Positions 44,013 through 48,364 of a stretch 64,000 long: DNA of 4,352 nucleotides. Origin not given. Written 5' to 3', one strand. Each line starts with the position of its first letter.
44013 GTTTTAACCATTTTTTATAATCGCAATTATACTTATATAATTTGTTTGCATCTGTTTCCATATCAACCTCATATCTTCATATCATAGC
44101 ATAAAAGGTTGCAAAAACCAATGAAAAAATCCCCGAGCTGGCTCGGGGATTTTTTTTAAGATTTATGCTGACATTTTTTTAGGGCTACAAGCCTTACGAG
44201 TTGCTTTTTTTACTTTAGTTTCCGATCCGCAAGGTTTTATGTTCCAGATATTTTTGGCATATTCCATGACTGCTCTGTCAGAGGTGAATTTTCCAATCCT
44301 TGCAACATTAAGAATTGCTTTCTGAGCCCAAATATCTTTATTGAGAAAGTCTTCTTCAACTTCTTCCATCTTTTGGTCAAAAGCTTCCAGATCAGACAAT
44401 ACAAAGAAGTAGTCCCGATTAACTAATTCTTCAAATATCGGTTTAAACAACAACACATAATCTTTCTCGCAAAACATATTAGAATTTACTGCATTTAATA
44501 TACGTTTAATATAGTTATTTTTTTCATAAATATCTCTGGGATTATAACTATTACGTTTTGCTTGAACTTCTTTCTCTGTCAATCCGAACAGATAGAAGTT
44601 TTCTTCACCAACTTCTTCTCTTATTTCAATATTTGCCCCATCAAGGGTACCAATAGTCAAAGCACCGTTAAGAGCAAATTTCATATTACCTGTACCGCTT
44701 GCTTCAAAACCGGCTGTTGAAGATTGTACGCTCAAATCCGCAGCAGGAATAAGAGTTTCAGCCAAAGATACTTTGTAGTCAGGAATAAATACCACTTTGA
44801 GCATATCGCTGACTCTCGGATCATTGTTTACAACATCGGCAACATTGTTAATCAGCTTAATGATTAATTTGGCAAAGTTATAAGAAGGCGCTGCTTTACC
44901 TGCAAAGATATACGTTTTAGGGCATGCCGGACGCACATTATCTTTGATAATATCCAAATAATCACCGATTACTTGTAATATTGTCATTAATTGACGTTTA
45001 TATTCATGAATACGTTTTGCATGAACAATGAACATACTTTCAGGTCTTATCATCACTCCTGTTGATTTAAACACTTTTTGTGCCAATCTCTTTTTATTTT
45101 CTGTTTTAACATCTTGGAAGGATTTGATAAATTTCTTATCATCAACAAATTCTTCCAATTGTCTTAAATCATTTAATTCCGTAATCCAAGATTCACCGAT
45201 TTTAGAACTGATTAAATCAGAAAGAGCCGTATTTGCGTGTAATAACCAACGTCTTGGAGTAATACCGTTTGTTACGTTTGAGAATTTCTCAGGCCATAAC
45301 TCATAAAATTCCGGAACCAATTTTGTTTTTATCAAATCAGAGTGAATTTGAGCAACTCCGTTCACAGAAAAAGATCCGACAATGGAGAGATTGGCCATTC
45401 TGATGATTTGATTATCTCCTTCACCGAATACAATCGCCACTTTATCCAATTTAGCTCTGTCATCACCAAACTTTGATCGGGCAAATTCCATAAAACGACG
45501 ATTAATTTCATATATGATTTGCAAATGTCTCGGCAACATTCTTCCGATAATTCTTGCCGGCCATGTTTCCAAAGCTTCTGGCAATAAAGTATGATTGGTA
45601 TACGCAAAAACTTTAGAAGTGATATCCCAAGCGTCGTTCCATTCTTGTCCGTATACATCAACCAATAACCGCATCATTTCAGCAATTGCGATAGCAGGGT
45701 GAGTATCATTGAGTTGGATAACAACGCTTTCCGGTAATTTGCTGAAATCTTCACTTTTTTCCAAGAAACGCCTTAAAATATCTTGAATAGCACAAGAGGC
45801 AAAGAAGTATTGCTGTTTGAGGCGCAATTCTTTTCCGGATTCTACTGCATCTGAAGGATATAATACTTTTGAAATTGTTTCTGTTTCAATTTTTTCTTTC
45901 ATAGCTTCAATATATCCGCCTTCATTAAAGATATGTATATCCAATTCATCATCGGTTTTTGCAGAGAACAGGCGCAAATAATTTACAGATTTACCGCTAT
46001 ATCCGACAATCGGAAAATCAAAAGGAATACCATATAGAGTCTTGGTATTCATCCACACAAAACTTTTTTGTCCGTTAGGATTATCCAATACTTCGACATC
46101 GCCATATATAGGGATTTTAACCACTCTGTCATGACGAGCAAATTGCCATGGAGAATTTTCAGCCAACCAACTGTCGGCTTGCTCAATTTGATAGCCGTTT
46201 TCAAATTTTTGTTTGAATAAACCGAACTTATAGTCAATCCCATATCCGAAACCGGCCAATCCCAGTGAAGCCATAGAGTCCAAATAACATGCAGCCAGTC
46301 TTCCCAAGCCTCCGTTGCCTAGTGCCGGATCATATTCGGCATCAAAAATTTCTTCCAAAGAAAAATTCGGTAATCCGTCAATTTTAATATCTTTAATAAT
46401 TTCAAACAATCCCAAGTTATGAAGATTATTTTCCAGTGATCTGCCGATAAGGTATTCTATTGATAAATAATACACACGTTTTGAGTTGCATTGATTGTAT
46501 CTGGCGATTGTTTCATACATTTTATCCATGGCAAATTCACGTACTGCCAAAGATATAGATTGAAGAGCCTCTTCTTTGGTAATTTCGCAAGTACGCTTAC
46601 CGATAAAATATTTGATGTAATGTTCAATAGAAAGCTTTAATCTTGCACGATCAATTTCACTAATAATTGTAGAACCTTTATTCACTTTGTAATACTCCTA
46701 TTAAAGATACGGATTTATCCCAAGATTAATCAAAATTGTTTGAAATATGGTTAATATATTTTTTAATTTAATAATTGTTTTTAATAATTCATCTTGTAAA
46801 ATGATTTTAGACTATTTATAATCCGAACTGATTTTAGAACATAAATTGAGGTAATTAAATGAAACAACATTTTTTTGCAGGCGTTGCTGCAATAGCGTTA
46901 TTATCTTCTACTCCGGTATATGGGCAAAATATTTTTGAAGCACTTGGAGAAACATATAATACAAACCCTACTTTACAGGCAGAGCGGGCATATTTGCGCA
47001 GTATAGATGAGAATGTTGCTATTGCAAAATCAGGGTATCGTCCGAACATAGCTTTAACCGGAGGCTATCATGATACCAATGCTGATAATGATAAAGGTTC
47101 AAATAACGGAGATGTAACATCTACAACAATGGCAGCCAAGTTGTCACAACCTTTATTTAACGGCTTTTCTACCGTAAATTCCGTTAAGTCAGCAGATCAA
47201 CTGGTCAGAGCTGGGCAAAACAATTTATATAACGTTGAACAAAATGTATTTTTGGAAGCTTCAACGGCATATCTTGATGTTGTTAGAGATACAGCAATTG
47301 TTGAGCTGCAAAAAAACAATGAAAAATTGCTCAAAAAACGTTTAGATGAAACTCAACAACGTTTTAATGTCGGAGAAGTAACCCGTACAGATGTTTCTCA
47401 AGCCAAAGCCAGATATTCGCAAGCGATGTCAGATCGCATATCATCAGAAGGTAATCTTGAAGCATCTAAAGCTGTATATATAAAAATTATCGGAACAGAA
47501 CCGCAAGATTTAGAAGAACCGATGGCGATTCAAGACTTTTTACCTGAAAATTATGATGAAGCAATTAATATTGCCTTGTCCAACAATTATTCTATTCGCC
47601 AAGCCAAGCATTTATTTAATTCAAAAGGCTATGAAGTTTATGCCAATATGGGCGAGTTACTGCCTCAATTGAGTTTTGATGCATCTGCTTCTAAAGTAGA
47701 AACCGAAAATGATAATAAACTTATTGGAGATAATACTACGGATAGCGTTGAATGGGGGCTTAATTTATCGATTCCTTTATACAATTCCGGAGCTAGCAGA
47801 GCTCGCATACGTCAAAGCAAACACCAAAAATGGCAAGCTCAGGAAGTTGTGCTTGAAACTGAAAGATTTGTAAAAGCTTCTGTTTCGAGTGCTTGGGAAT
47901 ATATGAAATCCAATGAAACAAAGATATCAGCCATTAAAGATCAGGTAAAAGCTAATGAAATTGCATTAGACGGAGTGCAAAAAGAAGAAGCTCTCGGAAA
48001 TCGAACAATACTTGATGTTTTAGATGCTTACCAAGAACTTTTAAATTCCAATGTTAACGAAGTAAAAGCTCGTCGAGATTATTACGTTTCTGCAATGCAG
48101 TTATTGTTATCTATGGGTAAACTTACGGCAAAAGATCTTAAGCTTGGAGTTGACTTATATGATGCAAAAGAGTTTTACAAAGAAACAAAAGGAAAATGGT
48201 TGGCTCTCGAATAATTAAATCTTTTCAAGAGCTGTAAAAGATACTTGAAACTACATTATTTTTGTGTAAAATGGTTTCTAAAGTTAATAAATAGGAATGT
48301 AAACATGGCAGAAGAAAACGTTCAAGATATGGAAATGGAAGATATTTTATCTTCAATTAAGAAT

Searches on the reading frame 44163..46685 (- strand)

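Call 65: search_protein_families(library=pfam, proteins=[window:44163-46685:-], max_evalue=0.00001)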
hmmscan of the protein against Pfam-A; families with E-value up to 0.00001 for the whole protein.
window:44163-46685:- (840 aa): 1 family
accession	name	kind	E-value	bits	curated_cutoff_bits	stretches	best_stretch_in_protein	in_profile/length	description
PF00343.26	Phosphorylase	-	0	1011.8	27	1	108-816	6-713/713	Carbohydrate phosphorylase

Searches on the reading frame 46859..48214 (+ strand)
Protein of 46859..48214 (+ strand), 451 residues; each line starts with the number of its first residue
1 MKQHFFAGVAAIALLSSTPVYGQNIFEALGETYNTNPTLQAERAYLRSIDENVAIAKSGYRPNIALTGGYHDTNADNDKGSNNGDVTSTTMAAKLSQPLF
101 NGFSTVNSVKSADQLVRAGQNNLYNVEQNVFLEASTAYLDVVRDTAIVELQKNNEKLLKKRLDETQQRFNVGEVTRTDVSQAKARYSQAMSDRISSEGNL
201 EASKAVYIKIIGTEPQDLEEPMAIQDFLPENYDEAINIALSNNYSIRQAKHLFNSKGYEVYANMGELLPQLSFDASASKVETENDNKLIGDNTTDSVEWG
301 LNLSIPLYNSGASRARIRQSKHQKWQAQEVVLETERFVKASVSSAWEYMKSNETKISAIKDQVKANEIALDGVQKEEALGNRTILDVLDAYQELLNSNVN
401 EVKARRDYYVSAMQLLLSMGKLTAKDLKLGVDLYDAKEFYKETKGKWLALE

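Call 65: search_protein_families(library=pfam, proteins=[window:46859-48214:+], max_evalue=0.00001)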
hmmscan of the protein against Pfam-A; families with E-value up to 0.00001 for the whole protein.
window:46859-48214:+ (451 aa): 1 family
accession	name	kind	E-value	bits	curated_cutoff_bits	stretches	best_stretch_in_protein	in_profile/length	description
PF02321.23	OEP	-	4.9e-61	206.3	22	2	28-205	4-180/187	Outer membrane efflux protein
